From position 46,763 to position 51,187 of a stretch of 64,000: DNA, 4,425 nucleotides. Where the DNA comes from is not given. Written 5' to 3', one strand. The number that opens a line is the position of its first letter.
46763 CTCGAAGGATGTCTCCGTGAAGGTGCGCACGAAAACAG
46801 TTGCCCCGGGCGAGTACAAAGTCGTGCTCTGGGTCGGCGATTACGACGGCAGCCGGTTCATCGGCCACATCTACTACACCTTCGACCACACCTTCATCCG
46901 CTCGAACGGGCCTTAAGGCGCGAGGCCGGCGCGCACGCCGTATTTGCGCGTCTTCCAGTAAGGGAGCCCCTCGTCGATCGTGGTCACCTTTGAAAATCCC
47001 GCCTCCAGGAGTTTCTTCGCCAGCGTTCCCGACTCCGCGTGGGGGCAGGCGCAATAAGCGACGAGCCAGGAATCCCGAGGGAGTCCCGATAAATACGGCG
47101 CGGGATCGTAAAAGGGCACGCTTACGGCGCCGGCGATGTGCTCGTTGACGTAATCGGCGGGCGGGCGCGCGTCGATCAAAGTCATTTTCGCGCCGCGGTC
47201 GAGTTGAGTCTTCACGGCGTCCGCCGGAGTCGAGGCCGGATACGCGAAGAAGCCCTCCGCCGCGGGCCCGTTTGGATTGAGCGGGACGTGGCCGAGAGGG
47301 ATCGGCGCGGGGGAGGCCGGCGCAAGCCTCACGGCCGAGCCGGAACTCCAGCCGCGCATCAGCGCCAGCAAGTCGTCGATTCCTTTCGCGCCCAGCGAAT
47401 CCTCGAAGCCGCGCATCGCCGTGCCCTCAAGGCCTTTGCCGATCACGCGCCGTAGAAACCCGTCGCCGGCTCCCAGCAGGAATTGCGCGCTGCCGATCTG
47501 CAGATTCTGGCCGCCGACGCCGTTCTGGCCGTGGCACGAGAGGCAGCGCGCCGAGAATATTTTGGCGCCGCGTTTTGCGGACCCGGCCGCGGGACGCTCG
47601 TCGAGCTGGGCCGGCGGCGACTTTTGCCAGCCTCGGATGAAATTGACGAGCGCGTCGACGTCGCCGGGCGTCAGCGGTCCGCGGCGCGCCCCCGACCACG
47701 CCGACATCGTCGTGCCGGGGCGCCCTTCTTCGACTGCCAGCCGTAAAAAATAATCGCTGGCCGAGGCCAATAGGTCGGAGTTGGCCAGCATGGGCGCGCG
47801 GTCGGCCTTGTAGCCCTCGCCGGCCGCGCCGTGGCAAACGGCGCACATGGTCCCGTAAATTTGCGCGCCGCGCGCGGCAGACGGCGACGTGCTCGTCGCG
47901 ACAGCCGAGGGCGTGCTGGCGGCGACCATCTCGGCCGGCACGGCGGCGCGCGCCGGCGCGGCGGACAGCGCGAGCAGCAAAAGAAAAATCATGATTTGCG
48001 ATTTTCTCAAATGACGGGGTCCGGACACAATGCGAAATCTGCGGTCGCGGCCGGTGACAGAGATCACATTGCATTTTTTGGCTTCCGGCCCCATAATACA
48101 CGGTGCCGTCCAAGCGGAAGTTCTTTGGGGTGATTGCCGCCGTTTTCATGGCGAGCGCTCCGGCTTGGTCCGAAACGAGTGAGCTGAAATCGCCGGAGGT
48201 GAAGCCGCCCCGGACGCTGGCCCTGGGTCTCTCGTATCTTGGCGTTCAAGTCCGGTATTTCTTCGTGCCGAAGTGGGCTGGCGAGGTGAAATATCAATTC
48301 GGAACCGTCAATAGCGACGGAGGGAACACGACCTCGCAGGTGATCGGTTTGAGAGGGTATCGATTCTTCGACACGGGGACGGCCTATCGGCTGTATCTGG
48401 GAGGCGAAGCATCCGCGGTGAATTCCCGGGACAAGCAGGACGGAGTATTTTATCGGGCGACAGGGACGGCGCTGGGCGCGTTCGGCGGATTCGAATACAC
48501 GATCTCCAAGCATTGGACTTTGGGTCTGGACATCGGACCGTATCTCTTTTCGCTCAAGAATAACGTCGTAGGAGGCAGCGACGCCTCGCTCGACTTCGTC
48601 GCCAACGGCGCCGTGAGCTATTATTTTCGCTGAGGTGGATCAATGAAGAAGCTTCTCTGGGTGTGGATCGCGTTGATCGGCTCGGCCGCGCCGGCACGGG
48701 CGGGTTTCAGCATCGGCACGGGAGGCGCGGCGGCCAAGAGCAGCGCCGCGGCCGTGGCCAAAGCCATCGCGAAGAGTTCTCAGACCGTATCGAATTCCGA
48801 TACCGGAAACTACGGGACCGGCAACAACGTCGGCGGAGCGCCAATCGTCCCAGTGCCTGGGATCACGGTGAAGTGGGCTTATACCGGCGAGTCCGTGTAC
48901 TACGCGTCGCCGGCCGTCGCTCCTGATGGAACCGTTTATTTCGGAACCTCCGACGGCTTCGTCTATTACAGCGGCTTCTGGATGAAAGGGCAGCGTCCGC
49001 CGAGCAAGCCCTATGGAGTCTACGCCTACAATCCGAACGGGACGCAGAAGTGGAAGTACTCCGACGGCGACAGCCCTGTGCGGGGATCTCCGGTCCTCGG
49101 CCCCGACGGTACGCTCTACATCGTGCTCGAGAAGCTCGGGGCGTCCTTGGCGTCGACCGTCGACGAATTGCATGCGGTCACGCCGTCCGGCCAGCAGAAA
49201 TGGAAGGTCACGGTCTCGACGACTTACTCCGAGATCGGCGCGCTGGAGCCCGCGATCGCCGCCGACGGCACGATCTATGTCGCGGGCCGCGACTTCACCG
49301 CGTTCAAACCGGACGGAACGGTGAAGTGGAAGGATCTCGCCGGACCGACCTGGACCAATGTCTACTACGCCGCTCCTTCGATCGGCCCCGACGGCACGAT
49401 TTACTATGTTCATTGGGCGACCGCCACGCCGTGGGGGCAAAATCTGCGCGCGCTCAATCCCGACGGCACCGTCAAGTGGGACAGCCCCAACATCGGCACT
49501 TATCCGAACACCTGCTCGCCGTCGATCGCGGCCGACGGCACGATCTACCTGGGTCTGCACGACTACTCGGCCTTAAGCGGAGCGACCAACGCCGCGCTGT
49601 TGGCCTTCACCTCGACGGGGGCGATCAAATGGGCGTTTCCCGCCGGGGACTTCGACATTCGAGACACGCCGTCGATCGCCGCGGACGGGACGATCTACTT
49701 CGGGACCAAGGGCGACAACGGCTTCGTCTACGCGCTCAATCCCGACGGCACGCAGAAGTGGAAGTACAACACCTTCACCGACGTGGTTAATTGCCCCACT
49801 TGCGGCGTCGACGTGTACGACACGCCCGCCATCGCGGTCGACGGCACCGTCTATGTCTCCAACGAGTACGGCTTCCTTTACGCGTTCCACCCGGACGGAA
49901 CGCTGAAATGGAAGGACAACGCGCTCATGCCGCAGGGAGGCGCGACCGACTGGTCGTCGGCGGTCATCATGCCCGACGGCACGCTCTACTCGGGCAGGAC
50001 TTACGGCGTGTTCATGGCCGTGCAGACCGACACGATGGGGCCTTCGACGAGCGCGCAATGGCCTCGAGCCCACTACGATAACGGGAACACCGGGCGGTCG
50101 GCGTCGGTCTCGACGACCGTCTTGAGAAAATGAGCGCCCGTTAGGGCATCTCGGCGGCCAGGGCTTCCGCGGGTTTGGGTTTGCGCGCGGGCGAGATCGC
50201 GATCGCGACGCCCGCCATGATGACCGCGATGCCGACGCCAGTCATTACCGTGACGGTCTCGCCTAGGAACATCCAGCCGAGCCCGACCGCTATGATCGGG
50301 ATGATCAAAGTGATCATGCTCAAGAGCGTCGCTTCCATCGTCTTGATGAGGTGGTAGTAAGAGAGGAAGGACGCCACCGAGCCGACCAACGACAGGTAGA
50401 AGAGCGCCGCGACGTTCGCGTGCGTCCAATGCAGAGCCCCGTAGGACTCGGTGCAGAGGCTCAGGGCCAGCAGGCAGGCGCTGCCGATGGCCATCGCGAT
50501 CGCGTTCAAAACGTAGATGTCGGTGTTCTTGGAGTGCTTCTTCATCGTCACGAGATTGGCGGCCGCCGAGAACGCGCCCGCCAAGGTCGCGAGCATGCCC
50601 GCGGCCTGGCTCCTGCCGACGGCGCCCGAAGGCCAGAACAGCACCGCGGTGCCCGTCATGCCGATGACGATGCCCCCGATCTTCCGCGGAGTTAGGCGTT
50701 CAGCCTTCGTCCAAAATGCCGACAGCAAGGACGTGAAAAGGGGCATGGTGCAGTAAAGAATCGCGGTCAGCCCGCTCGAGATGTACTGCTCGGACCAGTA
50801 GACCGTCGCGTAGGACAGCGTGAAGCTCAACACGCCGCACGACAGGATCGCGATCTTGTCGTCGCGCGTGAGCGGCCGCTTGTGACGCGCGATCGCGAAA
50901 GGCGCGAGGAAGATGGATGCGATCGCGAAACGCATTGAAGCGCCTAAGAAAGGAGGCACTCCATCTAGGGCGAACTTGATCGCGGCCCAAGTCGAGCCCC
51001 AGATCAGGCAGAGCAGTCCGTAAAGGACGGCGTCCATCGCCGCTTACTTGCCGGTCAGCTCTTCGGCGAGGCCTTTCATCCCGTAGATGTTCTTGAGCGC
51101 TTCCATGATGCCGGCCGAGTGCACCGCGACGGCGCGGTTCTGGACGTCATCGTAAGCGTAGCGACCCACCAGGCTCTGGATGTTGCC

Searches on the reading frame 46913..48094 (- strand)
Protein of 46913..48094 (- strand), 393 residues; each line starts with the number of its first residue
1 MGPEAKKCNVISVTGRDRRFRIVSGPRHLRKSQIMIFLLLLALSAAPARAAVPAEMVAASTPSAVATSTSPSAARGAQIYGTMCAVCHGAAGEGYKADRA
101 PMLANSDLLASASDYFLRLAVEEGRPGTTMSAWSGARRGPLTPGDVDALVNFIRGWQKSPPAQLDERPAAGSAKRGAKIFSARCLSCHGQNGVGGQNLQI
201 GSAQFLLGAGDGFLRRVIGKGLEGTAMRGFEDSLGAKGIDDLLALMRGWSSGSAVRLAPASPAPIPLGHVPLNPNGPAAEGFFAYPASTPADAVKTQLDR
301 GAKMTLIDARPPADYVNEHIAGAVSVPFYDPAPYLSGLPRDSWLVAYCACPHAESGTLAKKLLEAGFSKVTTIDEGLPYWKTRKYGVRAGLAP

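Call 57: search_protein_families(library=pfam, proteins=[window:46913-48094:-])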
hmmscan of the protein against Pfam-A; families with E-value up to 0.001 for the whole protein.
window:46913-48094:- (393 aa): 4 families
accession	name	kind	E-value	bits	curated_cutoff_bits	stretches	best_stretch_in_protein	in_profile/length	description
PF13442.11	Cytochrome_CBB3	-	3.3e-16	59.8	27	2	72-153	2-68/68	Cytochrome C oxidase, cbb3-type, subunit III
PF00034.26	Cytochrom_C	-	4.3e-14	54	21.3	1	73-154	1-87/90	Cytochrome c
PF00581.25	Rhodanese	-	2.6e-10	41.1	22.2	1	292-381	3-100/102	Rhodanese-like domain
PF02167.20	Cytochrom_C1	-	3.8e-05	23.9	22.8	0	71-95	13-37/219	Cytochrome C1 family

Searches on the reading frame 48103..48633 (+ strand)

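Call 57: search_protein_families(library=pfam, proteins=[window:48103-48633:+])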
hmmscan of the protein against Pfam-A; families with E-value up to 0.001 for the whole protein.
window:48103-48633:+ (176 aa): 1 family
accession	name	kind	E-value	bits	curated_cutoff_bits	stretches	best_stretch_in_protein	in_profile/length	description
PF13505.12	OMP_b-brl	-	0.0001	23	28.7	1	45-149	45-155/175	Outer membrane protein beta-barrel domain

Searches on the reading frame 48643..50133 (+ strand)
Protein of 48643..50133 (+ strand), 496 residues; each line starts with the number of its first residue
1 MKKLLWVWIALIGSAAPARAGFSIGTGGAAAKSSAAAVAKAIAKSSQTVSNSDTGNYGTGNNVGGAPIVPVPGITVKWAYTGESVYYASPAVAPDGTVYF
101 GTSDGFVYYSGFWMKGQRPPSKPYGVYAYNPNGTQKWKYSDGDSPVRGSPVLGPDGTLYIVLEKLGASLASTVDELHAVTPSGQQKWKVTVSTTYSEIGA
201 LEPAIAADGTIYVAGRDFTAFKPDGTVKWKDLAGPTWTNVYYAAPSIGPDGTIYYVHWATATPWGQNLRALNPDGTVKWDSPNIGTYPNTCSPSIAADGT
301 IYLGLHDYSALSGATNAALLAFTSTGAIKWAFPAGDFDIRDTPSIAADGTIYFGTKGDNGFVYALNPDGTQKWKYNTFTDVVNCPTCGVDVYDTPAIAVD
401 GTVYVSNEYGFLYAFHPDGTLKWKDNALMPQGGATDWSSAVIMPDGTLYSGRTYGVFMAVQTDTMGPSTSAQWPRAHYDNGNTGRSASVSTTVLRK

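Call 57: search_protein_families(library=pfam, proteins=[window:48643-50133:+])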
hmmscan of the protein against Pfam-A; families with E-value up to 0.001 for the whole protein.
window:48643-50133:+ (496 aa): 2 families
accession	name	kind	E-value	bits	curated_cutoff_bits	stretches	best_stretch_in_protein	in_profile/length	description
PF13570.13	Beta-prop_ACSF4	-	6.6e-09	36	133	1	310-407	188-288/329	Beta-alanine-activating enzyme, beta-propeller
PF25292.1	Beta-prop_CGLA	-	9.1e-05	22.5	26.8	0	319-378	11-72/316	Lambda-carrageenase beta-propeller domain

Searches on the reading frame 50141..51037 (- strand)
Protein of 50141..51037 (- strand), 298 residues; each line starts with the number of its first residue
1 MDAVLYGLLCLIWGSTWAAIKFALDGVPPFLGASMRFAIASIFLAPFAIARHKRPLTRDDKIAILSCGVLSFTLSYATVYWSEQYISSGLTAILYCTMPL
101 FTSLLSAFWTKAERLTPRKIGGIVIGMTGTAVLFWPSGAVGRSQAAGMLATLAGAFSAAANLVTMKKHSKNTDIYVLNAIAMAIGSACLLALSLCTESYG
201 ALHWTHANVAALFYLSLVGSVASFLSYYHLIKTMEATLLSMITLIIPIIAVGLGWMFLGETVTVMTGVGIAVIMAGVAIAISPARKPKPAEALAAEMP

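Call 57: search_protein_families(library=pfam, proteins=[window:50141-51037:-])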
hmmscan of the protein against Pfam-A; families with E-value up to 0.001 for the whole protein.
window:50141-51037:- (298 aa): 1 family
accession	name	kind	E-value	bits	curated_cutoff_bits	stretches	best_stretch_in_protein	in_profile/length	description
PF00892.27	EamA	-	4.1e-43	147.3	28.2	2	8-134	9-134/135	EamA-like transporter family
